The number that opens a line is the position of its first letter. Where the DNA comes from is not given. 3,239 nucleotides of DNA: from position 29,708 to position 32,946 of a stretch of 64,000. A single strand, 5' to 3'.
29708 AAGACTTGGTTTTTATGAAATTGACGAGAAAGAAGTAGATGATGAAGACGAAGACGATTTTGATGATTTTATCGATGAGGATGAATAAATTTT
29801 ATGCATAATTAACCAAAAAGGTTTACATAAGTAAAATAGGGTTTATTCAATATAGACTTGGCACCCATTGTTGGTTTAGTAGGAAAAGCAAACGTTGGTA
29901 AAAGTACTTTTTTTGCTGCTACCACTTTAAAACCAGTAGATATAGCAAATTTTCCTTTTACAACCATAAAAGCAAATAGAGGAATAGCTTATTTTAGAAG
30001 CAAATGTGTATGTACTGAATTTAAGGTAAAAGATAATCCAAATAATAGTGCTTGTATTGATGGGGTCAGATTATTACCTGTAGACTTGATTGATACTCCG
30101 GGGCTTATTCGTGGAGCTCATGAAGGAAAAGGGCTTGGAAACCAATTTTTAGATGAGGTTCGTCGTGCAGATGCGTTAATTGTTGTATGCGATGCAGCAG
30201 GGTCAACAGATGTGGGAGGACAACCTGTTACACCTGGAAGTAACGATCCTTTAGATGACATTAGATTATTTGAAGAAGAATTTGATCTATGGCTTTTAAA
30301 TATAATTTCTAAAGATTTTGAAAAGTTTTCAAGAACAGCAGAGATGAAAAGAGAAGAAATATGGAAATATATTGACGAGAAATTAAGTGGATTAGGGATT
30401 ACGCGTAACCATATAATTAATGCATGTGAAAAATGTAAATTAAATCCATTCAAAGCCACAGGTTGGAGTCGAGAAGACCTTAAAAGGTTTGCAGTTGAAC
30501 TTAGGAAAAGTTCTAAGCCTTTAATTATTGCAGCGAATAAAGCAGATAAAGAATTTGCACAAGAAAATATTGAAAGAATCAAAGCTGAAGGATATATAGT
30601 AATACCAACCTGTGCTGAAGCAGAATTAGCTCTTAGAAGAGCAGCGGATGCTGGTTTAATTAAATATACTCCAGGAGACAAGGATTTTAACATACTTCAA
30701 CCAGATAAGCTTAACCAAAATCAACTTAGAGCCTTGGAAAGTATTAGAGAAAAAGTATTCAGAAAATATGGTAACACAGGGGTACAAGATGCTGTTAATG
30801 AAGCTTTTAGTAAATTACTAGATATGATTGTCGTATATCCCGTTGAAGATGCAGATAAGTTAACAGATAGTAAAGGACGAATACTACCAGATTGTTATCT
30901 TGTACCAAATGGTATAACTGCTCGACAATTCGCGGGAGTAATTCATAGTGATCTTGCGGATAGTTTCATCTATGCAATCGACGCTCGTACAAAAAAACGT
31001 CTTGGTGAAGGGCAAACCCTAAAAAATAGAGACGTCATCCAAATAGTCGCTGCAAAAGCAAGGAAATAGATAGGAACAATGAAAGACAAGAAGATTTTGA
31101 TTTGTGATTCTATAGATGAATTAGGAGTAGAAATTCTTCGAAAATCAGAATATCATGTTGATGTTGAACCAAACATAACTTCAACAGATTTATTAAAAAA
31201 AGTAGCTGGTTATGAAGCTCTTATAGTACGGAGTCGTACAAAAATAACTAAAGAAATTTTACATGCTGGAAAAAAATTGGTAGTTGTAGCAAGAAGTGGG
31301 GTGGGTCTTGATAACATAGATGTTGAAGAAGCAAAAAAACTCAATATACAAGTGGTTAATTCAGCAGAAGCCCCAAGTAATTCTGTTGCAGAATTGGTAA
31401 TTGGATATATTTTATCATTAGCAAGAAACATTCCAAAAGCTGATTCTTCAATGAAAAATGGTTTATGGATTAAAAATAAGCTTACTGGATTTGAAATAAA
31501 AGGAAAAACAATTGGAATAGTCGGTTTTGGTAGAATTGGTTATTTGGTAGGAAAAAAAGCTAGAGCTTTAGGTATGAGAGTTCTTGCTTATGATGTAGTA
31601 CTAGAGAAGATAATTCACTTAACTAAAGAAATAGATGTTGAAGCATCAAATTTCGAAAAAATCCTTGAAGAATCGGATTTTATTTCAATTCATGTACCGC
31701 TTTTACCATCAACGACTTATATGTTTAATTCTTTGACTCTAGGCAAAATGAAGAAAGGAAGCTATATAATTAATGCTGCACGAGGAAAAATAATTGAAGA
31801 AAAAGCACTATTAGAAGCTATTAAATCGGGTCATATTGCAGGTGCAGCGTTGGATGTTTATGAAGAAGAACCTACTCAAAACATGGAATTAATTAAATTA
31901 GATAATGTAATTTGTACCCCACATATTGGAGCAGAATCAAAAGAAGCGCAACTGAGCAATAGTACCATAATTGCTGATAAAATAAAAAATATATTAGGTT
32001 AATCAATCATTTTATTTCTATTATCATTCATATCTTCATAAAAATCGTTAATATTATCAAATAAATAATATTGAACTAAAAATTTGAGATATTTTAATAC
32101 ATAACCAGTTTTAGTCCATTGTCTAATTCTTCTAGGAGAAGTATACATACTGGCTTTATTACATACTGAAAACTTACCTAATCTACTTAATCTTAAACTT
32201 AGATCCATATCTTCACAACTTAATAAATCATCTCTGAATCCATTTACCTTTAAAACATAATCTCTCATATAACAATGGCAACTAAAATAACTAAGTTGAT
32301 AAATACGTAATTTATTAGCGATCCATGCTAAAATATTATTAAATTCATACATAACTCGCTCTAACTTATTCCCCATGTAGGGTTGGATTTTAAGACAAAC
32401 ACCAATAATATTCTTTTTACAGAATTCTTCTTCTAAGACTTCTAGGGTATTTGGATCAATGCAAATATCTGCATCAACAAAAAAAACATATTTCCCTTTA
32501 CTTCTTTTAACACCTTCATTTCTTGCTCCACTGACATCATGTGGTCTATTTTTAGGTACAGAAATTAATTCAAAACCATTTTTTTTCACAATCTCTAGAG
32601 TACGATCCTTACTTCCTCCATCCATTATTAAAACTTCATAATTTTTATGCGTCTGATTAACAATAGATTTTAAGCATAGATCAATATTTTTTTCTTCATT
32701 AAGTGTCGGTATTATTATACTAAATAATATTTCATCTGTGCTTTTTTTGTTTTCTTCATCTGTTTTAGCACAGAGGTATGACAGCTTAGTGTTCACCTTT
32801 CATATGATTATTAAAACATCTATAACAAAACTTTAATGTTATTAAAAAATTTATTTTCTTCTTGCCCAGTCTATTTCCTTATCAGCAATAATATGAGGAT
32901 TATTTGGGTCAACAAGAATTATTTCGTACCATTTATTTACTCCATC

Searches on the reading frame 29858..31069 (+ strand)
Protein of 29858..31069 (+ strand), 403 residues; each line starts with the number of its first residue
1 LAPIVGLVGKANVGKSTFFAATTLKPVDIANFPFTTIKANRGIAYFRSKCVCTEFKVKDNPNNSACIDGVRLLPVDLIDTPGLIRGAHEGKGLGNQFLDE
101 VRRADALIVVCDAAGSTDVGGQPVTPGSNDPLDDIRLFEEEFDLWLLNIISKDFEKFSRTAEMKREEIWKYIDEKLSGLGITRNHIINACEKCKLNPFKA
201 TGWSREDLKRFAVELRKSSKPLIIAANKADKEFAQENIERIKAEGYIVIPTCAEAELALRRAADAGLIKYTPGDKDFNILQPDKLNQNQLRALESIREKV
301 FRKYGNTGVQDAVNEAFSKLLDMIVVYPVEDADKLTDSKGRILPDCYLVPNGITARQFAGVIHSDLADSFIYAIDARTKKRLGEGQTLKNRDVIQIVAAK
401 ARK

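Call 27: search_protein_families(library=pfam, proteins=[window:29858-31069:+], max_evalue=0.00001)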
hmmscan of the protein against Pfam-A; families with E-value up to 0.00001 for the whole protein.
window:29858-31069:+ (403 aa): 4 families
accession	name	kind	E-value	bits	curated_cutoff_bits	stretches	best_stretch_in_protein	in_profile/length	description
PF08438.16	YGR210-like_G4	-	1.5e-37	128.8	24.7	1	225-331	1-108/108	Obg-like GTPase YGR210-like, G4 motif-containing domain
PF01926.29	MMR_HSR1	-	2.9e-17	63.2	21.9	1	5-114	2-85/113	50S ribosome-binding GTPase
PF02824.27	TGS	-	1.5e-09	38.2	22.2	1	345-397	12-59/60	TGS domain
PF02421.24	FeoB_N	-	2.2e-06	27.7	27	0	5-48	3-46/156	Ferrous iron transport protein B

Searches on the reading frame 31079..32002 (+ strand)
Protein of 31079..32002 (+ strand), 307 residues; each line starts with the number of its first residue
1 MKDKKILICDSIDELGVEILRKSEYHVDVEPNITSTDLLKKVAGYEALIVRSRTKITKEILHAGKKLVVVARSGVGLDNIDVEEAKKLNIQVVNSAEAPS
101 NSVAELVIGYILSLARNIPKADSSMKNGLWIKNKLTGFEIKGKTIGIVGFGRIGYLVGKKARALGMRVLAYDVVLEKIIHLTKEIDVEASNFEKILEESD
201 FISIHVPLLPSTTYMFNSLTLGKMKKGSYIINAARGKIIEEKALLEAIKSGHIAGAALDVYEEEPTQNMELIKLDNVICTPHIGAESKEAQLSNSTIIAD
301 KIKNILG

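Call 28: search_protein_families(library=pfam, proteins=[window:31079-32002:+], max_evalue=0.00001)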
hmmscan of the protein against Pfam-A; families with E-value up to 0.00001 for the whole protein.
window:31079-32002:+ (307 aa): 2 families
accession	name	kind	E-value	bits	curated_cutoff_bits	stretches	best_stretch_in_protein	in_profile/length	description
PF02826.25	2-Hacid_dh_C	-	1.8e-59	200.6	25.1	1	108-284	1-178/178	D-isomer specific 2-hydroxyacid dehydrogenase, NAD binding domain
PF00389.36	2-Hacid_dh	-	5.7e-29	100.9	24.6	1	6-304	1-122/134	D-isomer specific 2-hydroxyacid dehydrogenase, catalytic domain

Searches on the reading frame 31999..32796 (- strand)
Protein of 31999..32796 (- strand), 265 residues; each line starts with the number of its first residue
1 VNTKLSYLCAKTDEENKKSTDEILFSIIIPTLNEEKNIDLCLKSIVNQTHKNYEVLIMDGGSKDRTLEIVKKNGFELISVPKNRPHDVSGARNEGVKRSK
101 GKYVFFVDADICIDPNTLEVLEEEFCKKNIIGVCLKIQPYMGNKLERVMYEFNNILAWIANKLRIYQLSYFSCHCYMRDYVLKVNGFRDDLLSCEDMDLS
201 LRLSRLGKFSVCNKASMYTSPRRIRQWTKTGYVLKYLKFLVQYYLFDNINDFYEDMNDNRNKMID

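Call 28: search_protein_families(library=pfam, proteins=[window:31999-32796:-], max_evalue=0.00001)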
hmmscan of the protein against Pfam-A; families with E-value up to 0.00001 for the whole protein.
window:31999-32796:- (265 aa): 3 families
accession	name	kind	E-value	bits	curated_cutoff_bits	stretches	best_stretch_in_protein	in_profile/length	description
PF00535.33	Glycos_transf_2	-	1.4e-32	113.4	23.3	1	26-175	1-155/168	Glycosyl transferase family 2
PF10111.15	Glyco_tranf_2_2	-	1.9e-10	41.1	27.3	1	26-205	1-201/276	Glycosyltransferase like family 2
PF13641.12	Glyco_tranf_2_3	-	4.2e-09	37.2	27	1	25-207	3-198/230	Glycosyltransferase like family 2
